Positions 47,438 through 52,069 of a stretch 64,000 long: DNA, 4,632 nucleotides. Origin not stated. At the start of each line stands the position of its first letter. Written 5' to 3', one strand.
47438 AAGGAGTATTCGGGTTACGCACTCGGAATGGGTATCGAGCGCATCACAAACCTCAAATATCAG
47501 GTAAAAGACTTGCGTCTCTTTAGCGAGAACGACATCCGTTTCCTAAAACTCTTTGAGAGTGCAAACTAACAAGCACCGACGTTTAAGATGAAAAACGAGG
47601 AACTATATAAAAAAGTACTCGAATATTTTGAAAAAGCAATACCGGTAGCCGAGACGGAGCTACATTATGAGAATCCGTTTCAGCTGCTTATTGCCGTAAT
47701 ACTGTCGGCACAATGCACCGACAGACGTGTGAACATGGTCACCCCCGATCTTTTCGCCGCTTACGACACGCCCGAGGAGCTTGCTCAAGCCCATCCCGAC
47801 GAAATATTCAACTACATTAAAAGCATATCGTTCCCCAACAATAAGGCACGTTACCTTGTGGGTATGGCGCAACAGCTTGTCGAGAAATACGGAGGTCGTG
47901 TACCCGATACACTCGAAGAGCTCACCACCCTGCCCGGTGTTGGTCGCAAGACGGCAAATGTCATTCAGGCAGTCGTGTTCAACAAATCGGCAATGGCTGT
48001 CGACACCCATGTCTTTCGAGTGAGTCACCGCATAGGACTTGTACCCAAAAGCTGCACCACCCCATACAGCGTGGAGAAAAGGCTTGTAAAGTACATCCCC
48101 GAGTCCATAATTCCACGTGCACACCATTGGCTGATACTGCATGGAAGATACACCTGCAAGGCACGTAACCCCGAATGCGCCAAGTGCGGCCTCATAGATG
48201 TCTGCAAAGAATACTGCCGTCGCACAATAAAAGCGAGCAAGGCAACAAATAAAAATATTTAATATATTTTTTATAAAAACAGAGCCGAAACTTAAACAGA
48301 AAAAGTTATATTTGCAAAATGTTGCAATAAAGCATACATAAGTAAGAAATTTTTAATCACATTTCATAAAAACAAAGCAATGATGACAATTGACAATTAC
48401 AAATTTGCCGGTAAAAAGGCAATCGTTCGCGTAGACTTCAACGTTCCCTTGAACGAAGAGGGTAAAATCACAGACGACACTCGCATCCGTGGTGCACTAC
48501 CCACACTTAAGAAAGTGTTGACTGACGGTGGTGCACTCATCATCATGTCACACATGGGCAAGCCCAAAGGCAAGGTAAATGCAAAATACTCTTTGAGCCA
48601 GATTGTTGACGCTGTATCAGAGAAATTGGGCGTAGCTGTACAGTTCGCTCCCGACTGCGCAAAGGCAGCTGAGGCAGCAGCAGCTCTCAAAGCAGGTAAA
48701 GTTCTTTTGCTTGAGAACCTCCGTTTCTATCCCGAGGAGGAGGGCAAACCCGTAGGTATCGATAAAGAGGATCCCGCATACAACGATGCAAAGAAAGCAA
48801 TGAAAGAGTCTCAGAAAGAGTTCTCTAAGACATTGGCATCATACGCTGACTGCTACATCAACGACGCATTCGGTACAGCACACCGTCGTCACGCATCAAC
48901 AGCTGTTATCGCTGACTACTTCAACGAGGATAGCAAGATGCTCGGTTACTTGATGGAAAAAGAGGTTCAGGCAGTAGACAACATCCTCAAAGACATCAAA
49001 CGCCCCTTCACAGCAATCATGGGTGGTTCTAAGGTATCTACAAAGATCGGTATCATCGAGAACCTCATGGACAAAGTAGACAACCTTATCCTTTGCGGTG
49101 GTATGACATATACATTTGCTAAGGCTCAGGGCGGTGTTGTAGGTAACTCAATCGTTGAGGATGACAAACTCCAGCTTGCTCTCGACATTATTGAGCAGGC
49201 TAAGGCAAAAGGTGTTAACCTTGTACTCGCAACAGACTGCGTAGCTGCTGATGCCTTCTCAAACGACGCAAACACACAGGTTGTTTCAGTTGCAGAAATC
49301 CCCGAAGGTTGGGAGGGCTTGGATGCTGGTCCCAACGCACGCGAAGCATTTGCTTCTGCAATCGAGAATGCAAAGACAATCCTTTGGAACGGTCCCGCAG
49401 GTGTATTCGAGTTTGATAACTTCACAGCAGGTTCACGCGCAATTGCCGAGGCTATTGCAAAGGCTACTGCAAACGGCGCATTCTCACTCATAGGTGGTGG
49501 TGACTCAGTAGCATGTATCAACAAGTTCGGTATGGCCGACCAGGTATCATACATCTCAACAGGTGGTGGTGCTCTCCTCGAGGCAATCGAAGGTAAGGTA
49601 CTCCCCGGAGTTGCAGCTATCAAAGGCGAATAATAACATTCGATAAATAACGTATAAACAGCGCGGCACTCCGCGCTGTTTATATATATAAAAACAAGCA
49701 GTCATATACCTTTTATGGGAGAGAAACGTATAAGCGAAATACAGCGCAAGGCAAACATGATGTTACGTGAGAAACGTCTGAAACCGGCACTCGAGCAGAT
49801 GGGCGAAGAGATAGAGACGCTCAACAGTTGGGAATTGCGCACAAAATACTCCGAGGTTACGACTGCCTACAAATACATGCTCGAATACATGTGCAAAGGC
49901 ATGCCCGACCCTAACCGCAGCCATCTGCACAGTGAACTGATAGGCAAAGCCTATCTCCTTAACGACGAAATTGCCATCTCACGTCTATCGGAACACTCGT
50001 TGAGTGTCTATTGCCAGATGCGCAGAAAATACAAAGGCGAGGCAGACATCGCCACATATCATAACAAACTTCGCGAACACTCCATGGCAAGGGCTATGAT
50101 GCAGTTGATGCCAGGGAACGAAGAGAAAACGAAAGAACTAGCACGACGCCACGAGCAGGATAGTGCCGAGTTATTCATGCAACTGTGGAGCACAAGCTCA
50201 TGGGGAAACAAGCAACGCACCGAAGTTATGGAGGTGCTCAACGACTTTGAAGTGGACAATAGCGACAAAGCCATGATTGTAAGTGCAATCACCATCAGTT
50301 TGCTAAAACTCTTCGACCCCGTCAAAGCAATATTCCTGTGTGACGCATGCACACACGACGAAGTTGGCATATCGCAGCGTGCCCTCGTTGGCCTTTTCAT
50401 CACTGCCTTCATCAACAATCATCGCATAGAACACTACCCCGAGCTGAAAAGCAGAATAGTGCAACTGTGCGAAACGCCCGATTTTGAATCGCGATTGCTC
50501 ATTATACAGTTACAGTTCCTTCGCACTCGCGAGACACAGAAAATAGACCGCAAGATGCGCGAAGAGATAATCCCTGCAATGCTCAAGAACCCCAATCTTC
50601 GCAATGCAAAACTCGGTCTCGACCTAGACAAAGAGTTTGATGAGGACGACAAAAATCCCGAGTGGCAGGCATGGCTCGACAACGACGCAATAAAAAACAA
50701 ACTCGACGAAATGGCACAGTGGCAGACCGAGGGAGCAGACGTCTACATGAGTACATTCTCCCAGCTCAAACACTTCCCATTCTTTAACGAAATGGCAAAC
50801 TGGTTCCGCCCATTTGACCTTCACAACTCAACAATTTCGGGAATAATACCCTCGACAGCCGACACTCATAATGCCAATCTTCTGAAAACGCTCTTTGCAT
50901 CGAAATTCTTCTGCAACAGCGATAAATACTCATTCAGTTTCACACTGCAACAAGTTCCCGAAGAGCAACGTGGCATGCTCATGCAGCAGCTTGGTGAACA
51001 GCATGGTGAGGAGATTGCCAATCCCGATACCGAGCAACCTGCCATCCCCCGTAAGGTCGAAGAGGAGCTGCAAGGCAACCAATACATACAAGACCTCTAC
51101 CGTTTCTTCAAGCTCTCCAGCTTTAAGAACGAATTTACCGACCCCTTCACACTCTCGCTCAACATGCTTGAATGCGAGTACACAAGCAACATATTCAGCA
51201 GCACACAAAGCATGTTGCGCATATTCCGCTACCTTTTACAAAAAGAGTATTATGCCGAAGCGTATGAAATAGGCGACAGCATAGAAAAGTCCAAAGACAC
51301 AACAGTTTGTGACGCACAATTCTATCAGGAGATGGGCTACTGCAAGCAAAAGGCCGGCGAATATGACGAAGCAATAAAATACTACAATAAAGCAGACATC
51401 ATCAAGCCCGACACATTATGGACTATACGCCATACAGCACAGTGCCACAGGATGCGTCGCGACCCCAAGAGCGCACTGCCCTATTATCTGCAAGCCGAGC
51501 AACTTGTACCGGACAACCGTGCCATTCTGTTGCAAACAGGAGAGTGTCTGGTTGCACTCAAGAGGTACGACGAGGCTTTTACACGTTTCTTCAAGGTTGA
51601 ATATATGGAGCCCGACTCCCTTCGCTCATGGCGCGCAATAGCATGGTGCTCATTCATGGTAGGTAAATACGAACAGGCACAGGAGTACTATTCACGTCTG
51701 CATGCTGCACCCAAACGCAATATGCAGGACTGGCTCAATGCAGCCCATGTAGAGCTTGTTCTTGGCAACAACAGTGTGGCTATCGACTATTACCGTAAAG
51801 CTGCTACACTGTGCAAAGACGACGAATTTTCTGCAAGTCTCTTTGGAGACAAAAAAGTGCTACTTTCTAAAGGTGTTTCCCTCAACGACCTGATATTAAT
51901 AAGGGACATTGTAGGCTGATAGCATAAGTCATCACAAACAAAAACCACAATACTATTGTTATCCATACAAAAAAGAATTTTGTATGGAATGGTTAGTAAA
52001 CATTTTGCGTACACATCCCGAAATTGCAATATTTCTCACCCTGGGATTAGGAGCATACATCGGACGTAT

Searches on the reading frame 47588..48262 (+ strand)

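Call 84: search_protein_families(library=pfam, proteins=[window:47588-48262:+], max_evalue=0.0001)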
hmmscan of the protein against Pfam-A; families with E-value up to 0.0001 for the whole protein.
window:47588-48262:+ (224 aa): 2 families
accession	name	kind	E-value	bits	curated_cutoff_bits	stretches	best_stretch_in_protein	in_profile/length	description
PF00730.31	HhH-GPD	-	3.5e-23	82.4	26.2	1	35-171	1-107/108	HhH-GPD superfamily base excision DNA repair protein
PF00633.29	HHH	-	8.5e-10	38.4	24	1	100-126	1-27/30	Helix-hairpin-helix motif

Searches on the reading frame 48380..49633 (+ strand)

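Call 84: search_protein_families(library=pfam, proteins=[window:48380-49633:+], max_evalue=0.0001)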
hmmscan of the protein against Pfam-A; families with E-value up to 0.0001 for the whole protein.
window:48380-49633:+ (417 aa): 1 family
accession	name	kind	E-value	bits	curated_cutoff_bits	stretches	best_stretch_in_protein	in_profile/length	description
PF00162.24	PGK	-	3.4e-148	494.1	27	1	4-406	1-379/379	Phosphoglycerate kinase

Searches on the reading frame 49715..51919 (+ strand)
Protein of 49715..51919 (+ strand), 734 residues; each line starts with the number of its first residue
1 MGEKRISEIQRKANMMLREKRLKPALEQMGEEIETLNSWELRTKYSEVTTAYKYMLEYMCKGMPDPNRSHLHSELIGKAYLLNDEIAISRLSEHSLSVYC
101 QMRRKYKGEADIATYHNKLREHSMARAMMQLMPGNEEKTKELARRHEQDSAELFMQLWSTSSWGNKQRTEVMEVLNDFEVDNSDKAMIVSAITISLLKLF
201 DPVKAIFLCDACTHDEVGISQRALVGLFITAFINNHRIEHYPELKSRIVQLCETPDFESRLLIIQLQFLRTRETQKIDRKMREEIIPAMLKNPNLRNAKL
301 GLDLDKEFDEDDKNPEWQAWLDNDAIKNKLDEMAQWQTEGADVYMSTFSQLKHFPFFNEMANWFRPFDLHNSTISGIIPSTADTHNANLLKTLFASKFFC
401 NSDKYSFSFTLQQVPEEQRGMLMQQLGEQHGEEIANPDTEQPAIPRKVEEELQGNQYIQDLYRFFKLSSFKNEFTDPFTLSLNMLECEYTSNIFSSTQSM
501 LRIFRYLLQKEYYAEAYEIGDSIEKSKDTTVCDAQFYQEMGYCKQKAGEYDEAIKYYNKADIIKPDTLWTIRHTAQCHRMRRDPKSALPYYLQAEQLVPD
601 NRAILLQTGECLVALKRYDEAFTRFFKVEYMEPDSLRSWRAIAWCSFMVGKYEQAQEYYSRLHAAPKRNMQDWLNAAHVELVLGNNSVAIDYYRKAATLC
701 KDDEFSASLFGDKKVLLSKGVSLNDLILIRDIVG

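Call 84: search_protein_families(library=pfam, proteins=[window:49715-51919:+], max_evalue=0.0001)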
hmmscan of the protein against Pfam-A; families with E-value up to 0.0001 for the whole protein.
window:49715-51919:+ (734 aa): 11 families
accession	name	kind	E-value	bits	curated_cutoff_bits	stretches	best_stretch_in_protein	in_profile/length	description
PF13424.12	TPR_12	-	8.8e-14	51.9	30.1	1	539-597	8-74/77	Tetratricopeptide repeat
PF13428.12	TPR_14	-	6.7e-12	45.3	23.5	0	573-608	6-41/44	Tetratricopeptide repeat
PF13432.12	TPR_16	-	3.3e-11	43.8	32.7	0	582-627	11-55/65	Tetratricopeptide repeat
PF07719.23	TPR_2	-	5.2e-11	42.2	27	0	534-560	1-27/34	Tetratricopeptide repeat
PF00515.34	TPR_1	-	5.8e-11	42.2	27.8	0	535-560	2-27/34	Tetratricopeptide repeat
PF12895.13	ANAPC3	-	1.2e-10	42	27.2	1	574-626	29-80/82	Anaphase-promoting complex, cyclosome, subunit 3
PF14559.12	TPR_19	-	6.4e-10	39.7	25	0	581-642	4-65/68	Tetratricopeptide repeat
PF13181.12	TPR_8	-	1.2e-06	28.6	25.7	0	534-566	1-33/34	Tetratricopeptide repeat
PF13174.12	TPR_6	-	2.7e-05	24.9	26.3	0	540-559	6-25/33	Tetratricopeptide repeat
PF13176.12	TPR_7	-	3.9e-05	23.8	27.9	0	546-557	11-22/36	Tetratricopeptide repeat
PF13431.12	TPR_17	-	6.5e-05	23.3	24.4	0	533-554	12-33/34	Tetratricopeptide repeat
